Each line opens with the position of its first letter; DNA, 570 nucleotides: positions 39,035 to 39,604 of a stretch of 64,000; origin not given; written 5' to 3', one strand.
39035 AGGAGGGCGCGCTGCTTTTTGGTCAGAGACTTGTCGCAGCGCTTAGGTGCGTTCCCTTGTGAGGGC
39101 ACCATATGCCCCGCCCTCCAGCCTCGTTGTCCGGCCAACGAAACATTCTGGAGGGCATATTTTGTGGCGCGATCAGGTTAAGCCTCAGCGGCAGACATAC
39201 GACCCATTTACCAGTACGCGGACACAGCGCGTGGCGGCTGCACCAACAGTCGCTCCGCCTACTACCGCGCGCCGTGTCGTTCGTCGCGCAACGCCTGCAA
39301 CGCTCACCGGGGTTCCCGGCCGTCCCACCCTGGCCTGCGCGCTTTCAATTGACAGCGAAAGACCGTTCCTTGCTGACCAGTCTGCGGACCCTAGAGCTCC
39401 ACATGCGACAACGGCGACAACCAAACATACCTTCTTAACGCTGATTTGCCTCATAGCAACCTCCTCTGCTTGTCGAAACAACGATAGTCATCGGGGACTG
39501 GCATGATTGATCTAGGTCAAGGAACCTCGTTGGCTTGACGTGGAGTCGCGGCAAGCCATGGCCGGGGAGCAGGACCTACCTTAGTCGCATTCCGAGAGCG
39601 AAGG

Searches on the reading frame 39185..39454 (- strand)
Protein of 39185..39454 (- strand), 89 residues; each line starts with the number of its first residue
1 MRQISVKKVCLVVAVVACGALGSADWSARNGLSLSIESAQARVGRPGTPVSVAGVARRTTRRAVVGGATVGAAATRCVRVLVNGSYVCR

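Call 8: search_protein_families(library=ncbifam, proteins=[window:39185-39454:-], max_evalue=1)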
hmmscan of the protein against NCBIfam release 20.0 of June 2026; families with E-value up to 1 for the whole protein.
window:39185-39454:- (89 aa): 1 family
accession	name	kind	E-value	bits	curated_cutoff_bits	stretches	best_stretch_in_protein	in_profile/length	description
NF008589.1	PRK11556.1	equivalog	0.2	10.5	391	1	37-87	45-96/392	MdtA/MuxA family multidrug efflux RND transporter periplasmic adaptor subunit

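Call 9: search_protein_families(library=pfam, proteins=[window:39185-39454:-], max_evalue=1)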
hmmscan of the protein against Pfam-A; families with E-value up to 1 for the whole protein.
window:39185-39454:- (89 aa): 0 families

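Call 15: find_homologous_proteins(query=window:39185-39454:-, max_evalue=0.001)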
Query window:39185-39454:- (89 aa): 2856 proteins with E <= 0.001 among 3007 candidates; the best 120 are listed.
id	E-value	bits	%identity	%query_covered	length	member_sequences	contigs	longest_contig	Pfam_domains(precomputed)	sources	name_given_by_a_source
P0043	2.0e-45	170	98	100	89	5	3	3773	-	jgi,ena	-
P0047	8.1e-45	168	97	100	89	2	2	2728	-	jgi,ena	-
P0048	8.8e-37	142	84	100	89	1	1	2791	-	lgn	-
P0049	1.8e-35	138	74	100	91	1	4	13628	-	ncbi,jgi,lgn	jgi:hypothetical protein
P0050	6.9e-35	136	91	100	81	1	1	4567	-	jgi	-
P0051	5.4e-34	133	81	100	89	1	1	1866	-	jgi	jgi:hypothetical protein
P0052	1.8e-33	132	79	100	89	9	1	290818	-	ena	-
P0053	2.7e-33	131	76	100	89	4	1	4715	-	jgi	jgi:hypothetical protein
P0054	4.6e-33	130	79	100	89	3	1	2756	-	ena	-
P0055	9.5e-33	129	76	100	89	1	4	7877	-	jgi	jgi:hypothetical protein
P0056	1.7e-32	129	78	100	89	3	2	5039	-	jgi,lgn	jgi:hypothetical protein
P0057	2.0e-32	128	67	100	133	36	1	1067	-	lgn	-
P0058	2.2e-32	128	75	100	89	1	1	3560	-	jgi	jgi:hypothetical protein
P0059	2.3e-32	128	67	100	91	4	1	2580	-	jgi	jgi:hypothetical protein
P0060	3.2e-32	128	78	100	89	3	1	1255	-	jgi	jgi:hypothetical protein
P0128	1.6e-29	119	74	100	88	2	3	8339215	-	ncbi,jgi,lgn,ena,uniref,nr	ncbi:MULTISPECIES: hypothetical protein [Bradyrhizobium]|jgi:hypothetical protein|uniref:Uncharacter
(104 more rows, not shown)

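Call 19: find_encoding_contigs(protein=P0128, flank=6000, max_places=6)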
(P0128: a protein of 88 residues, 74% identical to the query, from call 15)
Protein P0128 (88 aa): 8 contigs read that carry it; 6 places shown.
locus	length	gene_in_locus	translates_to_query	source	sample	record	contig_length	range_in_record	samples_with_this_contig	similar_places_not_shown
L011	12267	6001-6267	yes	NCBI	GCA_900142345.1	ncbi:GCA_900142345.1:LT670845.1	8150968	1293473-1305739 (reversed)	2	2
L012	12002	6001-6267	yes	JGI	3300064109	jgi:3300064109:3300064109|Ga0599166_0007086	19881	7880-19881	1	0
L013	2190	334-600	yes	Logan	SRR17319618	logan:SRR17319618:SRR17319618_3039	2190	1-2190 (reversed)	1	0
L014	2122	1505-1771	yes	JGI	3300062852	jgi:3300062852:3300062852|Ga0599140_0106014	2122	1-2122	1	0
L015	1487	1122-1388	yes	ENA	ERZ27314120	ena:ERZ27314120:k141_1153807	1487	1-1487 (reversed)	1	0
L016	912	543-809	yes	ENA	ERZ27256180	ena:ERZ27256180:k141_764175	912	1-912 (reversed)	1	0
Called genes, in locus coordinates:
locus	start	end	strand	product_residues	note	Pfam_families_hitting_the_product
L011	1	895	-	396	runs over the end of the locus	PF00988:CPSase_sm_chain, PF00117:GATase, PF07722:Peptidase_C26 (faint)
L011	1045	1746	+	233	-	PF12697:Abhydrolase_6, PF12146:Hydrolase_4, PF00561:Abhydrolase_1, PF00975:Thioesterase (weak), PF03096:Ndr (weak)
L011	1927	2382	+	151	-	PF09424:YqeY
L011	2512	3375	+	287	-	PF20016:ThsA_Macro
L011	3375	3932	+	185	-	PF08937:ThsB_TIR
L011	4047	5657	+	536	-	PF00501:AMP-binding, PF13193:AMP-binding_C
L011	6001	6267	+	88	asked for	-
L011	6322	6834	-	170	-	PF08327:AHSA1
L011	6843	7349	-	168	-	PF08327:AHSA1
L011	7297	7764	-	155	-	PF08327:AHSA1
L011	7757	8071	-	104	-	PF12802:MarR_2 (weak), PF12840:HTH_20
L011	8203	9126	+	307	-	PF08240:ADH_N, PF00107:ADH_zinc_N, PF13602:ADH_zinc_N_2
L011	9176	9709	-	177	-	PF16694:Cytochrome_P460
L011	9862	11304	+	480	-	-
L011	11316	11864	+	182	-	-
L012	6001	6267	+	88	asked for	-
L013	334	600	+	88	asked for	-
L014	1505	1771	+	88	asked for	-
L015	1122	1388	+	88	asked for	-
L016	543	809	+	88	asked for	-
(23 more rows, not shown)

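Call 23: find_related_loci(query=A1, collection=genome_contigs, flank=10000)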
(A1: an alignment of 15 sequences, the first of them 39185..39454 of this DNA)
Query A1 (89 aa) in genome_contigs; peptide patterns used: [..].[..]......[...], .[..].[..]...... (x = any residue, [..] = any of these).
599 stretches matched a pattern (row limit reached: there are more); 410 encode a relative of the query (tblastn E <= 1e-3); the best 80 are kept; 79 distinct loci.
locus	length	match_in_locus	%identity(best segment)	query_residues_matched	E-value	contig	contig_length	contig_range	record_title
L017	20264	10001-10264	71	1-89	1e-27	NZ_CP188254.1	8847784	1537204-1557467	Bradyrhizobium sp. McL0615 chromosome, complete genome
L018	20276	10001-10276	65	3-89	7e-28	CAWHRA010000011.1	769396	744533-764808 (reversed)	MAG: uncultured Alphaproteobacteria bacterium isolate MFD06714.bin.1.9 genome assembly, contig: contig_11408, whole geno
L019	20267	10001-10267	72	1-89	7e-28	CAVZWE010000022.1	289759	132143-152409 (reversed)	MAG: uncultured Alphaproteobacteria bacterium isolate MFD02134.bin.1.189 genome assembly, contig: contig_43775, whole ge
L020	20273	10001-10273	65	1-89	2e-27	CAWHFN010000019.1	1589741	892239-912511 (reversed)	MAG: uncultured Alphaproteobacteria bacterium isolate MFD00822.bin.1.7 genome assembly, contig: contig_62403, whole geno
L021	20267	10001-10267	70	1-89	2e-27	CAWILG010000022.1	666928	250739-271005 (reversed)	MAG: uncultured Alphaproteobacteria bacterium isolate MFD04967.bin.1.64 genome assembly, contig: contig_21120, whole gen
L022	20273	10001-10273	65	1-89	3e-27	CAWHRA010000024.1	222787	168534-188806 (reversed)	MAG: uncultured Alphaproteobacteria bacterium isolate MFD06714.bin.1.9 genome assembly, contig: contig_33946, whole geno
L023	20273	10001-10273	67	1-89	1e-26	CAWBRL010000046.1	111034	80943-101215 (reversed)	MAG: uncultured Alphaproteobacteria bacterium isolate MFD00392.bin.2.276 genome assembly, contig: contig_5762, whole gen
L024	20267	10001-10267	71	1-89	2e-26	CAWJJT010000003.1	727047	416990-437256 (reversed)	MAG: uncultured Alphaproteobacteria bacterium isolate MFD05513.bin.2.25 genome assembly, contig: contig_15003, whole gen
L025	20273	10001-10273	63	1-89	7e-26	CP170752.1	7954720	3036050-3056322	Bradyrhizobium sp. TZ2 chromosome, complete genome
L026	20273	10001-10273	55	1-89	1e-25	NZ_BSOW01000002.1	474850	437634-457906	Bradyrhizobium iriomotense strain NBRC 102520 sequence002, whole genome shotgun sequence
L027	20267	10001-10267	67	1-89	1e-25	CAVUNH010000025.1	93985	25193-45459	MAG: uncultured Alphaproteobacteria bacterium isolate MFD06298.bin.2.160 genome assembly, contig: contig_65250, whole ge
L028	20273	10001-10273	55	1-89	3e-25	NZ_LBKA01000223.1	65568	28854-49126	Bradyrhizobium sp. CCBAU 11386 C885, whole genome shotgun sequence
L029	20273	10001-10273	62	1-89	8e-25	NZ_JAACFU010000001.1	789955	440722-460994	Bradyrhizobium sp. CSS354 NODE_1_length_789955_cov_25.7921, whole genome shotgun sequence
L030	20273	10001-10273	60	1-89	2e-24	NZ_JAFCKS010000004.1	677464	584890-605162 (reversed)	Bradyrhizobium japonicum strain SZCCT0153 NODE_4, whole genome shotgun sequence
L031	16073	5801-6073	53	1-89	5e-24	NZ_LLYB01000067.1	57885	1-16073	Bradyrhizobium lablabi strain CCBAU 23086 scaffold35, whole genome shotgun sequence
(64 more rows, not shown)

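Call 60: predict_structure(alignment_id=A4)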
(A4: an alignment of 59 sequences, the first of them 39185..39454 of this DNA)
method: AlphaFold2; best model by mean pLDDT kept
length: 89 residues; sequences in the alignment: 59
mean_pLDDT: 54.0   pTM: 0.22
mean pLDDT of the five models: 54.0, 51.3, 49.1, 48.9, 48.5
residues with pLDDT >= 90: 0; 70-90: 24; 50-70: 15; < 50: 50
segments of 3 or more residues with pLDDT < 50: 22-24, 32-75
pLDDT, mean of each block of 10 residues (from residue 1): 66 71 50 46 40 41 39 57 77
secondary structure, 60 per line:
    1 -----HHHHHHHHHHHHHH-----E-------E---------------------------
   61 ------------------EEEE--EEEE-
elements in order: H6-19 E79-82 E85-88

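Call 62: search_solved_structures(query=A4, max_evalue=1)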
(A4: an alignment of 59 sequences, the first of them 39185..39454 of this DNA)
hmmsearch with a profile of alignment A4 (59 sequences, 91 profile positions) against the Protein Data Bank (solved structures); distinct sequences matched with E-value up to 1: 1.
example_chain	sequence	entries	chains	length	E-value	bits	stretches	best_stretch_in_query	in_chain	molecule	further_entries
4iqg_C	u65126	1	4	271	0.059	16.9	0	24-61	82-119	Short-chain dehydrogenase/reductase SDR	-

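Call 71: search_protein_representatives(alignment_id=A4)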
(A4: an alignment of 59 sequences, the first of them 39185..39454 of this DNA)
Query: 59 sequences, 91 profile positions. Proteins with E-value up to 0.001 (for the whole library): 1404; up to 1e-10: 286; up to 1e-30: 7. The best 150 are listed.
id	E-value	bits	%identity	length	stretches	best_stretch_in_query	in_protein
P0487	3.2e-38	146.0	-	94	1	1-91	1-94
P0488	3.4e-37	142.7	-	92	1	3-91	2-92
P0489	5.3e-37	142.1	-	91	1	1-91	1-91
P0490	6.8e-36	138.5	-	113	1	1-87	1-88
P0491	2.0e-33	130.6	-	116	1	1-86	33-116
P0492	1.5e-32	127.7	-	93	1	1-77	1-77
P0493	1.6e-32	127.7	-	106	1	1-91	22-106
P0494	1.2e-30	121.7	-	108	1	1-88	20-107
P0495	2.9e-28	114.1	-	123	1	1-73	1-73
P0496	1.2e-27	112.1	-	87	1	1-91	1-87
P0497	3.9e-27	110.4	-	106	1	1-69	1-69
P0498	2.8e-25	104.5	-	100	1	1-75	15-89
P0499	6.8e-25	103.2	-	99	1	34-91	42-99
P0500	9.5e-24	99.6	-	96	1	1-91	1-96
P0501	1.2e-23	99.3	-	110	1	2-80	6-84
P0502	4.8e-23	97.3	-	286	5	36-63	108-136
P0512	8.4e-21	90.1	-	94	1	1-91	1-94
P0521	3.4e-19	85.0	-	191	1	1-77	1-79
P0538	2.7e-18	82.1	-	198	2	1-76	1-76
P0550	2.5e-17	79.0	-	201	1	1-71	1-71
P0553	3.5e-17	78.5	-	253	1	7-78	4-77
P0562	1.2e-16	76.8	-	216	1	1-79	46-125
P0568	3.2e-16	75.5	-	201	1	7-85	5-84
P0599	4.0e-15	71.9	-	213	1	7-80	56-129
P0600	4.1e-15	71.9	-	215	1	1-72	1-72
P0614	1.3e-14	70.3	-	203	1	1-78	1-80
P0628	4.5e-14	68.5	-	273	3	39-63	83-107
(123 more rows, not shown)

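Call 72: search_protein_families(library=pfam, proteins=[P0502, P0553, P0628, P0600, P0562, P0599, P0614, P0550, P0568, P0538], max_evalue=0.01)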
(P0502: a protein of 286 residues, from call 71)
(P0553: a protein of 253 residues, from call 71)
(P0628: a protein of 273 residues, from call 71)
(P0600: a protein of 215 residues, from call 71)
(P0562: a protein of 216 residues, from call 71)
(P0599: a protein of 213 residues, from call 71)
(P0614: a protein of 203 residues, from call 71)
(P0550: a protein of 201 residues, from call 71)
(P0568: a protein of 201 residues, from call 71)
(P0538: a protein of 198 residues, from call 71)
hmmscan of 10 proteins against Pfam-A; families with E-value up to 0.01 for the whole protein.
P0502 (286 aa): 2 families
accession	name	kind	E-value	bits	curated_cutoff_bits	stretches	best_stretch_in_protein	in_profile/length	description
PF19166.6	DUF5848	-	7.1e-05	23.3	26.9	0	66-84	44-62/64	Family of unknown function (DUF5848)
PF14632.11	SPT6_acidic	-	0.0025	18.5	24.4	0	135-200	14-67/87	Acidic N-terminal SPT6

P0553 (253 aa): 0 families

P0628 (273 aa): 0 families

P0600 (215 aa): 0 families

P0562 (216 aa): 0 families

P0599 (213 aa): 0 families

P0614 (203 aa): 0 families

P0550 (201 aa): 0 families

P0568 (201 aa): 0 families

P0538 (198 aa): 0 families

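Call 74: list_cluster_members(proteins=[P0502, P0628, P0553, P0614, P0550, P0521, P0487, P0500, P0512, P0496])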
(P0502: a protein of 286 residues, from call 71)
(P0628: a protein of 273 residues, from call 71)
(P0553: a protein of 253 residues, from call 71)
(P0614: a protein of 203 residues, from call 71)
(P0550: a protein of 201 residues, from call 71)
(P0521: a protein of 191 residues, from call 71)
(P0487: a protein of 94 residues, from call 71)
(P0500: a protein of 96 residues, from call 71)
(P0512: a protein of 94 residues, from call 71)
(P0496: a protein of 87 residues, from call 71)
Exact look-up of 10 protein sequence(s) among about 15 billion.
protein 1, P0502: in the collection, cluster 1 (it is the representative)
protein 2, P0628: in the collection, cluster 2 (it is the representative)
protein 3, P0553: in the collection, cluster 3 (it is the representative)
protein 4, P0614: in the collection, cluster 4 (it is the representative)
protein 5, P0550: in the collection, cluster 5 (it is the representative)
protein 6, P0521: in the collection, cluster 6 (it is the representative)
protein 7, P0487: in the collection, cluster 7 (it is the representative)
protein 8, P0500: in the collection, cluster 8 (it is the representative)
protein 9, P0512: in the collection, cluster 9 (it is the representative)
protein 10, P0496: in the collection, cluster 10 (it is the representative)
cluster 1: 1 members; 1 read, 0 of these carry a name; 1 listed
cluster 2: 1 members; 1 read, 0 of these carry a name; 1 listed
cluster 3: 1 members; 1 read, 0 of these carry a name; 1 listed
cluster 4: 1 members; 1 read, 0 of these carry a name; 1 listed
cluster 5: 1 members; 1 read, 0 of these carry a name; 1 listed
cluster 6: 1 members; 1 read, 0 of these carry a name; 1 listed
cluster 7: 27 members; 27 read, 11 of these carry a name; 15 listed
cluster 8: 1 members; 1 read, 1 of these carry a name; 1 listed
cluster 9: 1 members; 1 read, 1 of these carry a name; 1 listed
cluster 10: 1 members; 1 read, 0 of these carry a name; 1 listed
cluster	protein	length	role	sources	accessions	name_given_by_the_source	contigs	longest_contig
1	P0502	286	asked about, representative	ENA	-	-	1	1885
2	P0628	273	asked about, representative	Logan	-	-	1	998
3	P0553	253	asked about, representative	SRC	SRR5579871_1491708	-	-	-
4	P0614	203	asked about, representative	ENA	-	-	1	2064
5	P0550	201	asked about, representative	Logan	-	-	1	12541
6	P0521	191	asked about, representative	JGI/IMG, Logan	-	-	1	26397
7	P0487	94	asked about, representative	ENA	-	-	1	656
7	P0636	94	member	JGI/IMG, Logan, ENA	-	hypothetical protein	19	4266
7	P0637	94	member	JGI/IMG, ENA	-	hypothetical protein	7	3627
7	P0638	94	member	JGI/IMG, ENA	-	hypothetical protein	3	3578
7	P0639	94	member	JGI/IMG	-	hypothetical protein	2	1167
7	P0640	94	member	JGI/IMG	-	hypothetical protein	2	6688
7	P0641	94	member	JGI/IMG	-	hypothetical protein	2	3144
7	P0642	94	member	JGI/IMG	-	hypothetical protein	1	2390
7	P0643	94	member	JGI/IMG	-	hypothetical protein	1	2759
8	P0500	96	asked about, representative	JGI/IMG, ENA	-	hypothetical protein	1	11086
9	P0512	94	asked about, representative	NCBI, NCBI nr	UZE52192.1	hypothetical protein ONR75_17635 [Rhodopseudomonas sp. P2A-2r]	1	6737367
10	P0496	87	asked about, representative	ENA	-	-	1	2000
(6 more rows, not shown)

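Call 75: find_encoding_contigs(protein=P0502, flank=2000, max_places=3)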
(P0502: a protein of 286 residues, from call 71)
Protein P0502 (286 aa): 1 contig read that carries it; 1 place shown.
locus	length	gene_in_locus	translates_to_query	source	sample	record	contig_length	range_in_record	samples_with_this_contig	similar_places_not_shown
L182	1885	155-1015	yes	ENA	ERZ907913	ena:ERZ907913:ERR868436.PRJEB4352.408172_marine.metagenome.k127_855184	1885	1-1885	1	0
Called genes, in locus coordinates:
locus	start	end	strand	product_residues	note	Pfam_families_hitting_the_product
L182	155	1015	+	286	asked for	-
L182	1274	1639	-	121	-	-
